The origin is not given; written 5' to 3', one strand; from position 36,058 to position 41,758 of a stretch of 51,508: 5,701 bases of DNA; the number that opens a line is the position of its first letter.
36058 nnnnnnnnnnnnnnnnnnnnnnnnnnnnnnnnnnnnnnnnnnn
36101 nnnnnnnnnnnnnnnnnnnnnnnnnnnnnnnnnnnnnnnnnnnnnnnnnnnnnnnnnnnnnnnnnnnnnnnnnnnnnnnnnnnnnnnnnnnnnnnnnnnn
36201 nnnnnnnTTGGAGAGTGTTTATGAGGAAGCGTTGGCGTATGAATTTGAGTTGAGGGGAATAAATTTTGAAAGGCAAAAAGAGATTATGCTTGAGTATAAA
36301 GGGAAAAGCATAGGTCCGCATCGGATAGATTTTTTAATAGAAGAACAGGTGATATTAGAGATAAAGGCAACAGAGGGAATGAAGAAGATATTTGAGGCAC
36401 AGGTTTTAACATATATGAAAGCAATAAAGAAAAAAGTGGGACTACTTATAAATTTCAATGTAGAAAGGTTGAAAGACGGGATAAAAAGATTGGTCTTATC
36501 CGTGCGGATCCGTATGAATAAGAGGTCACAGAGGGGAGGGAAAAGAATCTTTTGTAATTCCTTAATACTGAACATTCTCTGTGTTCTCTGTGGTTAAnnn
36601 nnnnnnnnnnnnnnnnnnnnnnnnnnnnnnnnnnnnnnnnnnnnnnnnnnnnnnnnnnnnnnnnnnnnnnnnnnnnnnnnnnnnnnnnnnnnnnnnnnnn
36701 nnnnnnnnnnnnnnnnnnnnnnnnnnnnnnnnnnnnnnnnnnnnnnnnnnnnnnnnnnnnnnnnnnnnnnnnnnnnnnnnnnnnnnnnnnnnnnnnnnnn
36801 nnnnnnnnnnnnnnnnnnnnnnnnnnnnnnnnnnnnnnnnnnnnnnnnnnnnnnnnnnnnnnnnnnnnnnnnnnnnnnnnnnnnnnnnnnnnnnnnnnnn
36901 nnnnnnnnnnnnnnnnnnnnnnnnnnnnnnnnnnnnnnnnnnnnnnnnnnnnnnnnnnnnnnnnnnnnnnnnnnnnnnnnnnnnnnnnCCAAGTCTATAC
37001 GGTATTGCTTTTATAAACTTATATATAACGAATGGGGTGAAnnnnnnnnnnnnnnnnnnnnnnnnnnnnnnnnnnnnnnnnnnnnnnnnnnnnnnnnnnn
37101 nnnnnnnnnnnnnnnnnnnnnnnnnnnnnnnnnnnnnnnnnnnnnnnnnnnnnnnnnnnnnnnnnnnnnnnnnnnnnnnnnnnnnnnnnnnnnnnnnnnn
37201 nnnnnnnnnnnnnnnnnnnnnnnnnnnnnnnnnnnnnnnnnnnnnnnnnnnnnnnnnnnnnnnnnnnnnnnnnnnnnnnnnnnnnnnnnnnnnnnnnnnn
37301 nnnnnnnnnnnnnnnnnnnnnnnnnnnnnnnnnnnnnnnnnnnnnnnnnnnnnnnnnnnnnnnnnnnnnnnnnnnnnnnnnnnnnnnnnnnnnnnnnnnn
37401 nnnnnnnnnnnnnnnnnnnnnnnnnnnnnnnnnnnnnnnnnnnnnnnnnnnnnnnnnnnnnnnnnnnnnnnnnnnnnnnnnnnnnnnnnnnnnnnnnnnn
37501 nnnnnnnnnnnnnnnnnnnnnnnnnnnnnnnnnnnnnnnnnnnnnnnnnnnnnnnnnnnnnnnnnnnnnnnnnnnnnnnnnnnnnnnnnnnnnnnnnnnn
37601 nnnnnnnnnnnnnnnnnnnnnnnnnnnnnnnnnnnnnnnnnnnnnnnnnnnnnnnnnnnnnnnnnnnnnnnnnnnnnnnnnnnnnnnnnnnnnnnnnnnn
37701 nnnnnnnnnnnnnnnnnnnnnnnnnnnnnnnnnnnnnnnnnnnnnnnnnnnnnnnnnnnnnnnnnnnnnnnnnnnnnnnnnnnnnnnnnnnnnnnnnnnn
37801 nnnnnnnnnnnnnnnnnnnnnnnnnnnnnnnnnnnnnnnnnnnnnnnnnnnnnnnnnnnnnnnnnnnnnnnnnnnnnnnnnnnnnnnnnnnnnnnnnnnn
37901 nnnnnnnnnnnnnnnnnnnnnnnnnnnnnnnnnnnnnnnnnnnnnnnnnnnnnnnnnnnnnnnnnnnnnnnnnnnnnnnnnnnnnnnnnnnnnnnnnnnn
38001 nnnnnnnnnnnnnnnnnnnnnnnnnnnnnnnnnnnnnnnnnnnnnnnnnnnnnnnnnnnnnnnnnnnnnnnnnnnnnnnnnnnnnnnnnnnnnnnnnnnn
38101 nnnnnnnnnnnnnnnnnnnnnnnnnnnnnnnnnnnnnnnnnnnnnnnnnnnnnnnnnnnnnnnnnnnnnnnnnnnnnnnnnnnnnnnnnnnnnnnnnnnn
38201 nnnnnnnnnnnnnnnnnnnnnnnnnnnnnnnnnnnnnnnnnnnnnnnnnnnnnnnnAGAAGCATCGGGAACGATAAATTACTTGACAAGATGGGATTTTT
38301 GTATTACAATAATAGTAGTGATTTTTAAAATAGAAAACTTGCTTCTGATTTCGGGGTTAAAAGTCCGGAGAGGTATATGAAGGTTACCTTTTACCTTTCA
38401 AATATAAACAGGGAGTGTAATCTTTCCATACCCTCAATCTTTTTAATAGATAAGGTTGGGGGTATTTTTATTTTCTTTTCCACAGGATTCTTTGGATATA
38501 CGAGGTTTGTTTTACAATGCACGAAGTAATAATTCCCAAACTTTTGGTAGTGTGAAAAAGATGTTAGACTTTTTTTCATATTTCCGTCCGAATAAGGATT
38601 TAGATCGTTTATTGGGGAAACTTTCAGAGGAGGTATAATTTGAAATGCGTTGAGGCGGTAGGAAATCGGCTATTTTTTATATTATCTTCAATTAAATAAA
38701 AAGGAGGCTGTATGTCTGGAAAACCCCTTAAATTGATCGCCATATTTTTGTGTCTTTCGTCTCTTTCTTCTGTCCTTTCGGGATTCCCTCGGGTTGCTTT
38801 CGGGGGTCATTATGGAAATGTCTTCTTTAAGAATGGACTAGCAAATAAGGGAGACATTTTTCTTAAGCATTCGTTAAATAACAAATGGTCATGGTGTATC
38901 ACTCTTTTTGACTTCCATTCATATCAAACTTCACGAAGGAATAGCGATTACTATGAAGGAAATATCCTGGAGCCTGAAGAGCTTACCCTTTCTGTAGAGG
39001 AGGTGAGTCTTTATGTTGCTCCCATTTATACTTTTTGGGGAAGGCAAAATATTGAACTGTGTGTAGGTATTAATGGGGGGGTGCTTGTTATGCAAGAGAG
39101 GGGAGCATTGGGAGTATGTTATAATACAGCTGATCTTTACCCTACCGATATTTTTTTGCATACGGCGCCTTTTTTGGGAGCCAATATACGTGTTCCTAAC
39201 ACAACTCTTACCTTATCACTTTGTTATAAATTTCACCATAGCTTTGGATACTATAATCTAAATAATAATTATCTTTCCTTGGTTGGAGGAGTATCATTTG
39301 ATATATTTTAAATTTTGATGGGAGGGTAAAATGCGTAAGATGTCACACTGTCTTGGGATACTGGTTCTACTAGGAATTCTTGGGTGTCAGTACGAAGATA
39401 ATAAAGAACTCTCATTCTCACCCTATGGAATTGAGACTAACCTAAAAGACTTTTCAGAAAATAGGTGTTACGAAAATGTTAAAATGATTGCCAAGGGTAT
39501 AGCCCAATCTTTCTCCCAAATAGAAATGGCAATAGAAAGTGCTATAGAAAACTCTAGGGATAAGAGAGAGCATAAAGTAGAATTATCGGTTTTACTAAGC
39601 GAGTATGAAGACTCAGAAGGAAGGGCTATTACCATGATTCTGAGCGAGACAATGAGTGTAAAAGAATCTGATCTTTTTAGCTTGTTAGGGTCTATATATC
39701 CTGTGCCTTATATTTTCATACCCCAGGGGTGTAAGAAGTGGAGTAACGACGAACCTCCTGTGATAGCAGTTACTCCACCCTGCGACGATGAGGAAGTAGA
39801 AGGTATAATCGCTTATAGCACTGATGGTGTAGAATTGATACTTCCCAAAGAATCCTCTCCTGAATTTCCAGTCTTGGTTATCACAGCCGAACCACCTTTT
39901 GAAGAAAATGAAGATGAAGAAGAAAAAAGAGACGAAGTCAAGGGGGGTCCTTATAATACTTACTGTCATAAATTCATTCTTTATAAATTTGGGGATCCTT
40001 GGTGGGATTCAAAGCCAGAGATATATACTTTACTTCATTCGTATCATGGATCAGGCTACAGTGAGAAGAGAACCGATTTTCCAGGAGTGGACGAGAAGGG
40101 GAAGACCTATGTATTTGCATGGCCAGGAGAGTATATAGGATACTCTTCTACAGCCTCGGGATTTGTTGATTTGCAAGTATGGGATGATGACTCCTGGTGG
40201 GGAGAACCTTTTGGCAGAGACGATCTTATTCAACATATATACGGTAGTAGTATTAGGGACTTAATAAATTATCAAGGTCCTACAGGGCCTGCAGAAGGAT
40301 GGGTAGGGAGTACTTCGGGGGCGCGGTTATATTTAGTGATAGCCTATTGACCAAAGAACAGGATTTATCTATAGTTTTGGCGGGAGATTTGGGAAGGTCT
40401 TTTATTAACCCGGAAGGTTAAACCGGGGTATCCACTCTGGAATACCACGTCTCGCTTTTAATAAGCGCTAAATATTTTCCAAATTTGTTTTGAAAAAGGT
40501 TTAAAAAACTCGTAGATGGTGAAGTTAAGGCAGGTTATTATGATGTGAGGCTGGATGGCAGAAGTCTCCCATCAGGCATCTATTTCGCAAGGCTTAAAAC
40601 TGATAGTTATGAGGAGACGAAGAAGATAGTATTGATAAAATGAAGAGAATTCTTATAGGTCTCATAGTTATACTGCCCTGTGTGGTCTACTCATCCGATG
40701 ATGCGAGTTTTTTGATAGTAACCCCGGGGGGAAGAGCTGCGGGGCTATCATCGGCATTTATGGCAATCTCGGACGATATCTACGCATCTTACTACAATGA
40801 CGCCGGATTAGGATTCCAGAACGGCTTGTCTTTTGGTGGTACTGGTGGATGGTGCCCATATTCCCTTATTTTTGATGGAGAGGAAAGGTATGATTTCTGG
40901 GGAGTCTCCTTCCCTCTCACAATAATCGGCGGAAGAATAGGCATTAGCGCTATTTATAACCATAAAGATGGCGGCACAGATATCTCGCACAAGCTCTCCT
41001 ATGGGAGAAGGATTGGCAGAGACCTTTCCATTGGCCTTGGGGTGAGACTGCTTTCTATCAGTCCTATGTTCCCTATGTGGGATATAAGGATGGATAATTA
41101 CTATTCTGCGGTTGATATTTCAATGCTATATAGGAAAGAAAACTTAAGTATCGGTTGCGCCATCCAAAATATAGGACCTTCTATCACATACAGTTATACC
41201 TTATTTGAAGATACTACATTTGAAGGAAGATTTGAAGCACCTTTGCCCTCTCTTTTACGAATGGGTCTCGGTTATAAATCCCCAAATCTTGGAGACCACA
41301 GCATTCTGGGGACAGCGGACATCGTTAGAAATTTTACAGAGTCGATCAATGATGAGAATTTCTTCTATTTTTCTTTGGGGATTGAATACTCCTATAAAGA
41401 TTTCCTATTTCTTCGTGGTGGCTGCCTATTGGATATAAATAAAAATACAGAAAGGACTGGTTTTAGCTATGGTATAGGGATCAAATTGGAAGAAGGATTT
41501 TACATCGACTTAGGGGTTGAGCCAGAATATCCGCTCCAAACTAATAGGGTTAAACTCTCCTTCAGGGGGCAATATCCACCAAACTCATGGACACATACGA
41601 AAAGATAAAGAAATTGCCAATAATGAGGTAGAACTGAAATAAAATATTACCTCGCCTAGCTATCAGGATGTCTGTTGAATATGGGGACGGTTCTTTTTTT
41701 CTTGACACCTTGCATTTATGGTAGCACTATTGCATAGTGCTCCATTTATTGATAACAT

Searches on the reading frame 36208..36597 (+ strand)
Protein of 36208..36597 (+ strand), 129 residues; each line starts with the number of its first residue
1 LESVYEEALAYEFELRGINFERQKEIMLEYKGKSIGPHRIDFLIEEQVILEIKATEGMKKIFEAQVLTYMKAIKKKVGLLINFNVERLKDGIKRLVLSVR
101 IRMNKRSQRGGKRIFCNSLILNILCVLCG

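Call 8: search_protein_families(library=pfam, proteins=[window:36208-36597:+], max_evalue=0.001)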
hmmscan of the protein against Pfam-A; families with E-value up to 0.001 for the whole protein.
window:36208-36597:+ (129 aa): 1 family
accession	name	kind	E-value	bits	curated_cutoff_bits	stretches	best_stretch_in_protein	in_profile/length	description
PF13366.12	PDDEXK_3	-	8.9e-32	110.3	22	1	1-95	23-117/117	PD-(D/E)XK nuclease superfamily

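Call 97: search_protein_families(library=padloc, proteins=[window:36208-36597:+], max_evalue=0.001)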
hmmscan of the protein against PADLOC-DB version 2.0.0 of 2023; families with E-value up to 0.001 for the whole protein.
window:36208-36597:+ (129 aa): 2 families
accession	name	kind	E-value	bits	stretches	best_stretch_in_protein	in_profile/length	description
PDLC01771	Cas4b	-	0.0001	20.6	1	30-76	50-95/162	-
PDLC01611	Cas4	-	0.00023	19.5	1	24-81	46-97/158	"CAS-I,CAS-II,CAS-III,CAS-IV,CAS-V,CAS-VI; acquisition_associated"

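Call 98: search_protein_families(library=phrogs, proteins=[window:36208-36597:+], max_evalue=0.01)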
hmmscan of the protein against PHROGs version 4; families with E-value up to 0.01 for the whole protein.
window:36208-36597:+ (129 aa): 2 families
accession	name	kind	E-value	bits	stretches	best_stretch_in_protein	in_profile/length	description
phrog_5928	-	unknown function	0.00025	21.9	1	3-72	26-86/124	-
phrog_1706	-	DNA, RNA and nucleotide metabolism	0.0012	19.4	1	10-81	96-182/293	CRISPR/Cas system associated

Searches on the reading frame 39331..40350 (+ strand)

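Call 8: search_protein_families(library=pfam, proteins=[window:39331-40350:+], max_evalue=0.001)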
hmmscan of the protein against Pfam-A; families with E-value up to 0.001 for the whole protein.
window:39331-40350:+ (339 aa): 1 family
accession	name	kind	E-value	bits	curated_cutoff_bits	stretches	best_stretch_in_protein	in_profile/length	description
PF11301.13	DUF3103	-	0.0007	19.1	25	0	58-188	5-134/351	Protein of unknown function (DUF3103)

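Call 79: search_protein_families(library=ncbifam, proteins=[window:39331-40350:+], max_evalue=1)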
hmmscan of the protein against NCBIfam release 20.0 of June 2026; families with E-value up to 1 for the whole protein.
window:39331-40350:+ (339 aa): 0 families

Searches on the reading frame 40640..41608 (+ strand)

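Call 8: search_protein_families(library=pfam, proteins=[window:40640-41608:+], max_evalue=0.001)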
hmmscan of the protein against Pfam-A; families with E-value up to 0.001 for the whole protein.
window:40640-41608:+ (322 aa): 1 family
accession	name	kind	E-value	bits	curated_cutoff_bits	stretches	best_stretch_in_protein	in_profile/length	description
PF03687.19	UPF0164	-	0.00062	19.1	21.4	0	168-264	210-303/325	Uncharacterised protein family (UPF0164)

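Call 79: search_protein_families(library=ncbifam, proteins=[window:40640-41608:+], max_evalue=1)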
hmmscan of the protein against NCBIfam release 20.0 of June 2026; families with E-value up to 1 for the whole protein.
window:40640-41608:+ (322 aa): 4 families
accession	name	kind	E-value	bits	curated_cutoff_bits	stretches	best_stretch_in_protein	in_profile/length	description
NF033709.1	PorV_fam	subfamily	1.2e-29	104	90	2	113-292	108-305/326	PorV/PorQ family protein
NF033710.1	T9SS_OM_PorV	equivalog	1.3e-14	54.2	250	3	114-215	131-232/367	type IX secretion system outer membrane channel protein PorV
NF052325.1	PorVQ2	equivalog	2.9e-08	33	325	2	23-105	28-105/354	putative type IX sorting system protein PorV2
NF033711.1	T9SS_PorQ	equivalog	0.0032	16.5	220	0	112-183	125-192/335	type IX secretion system protein PorQ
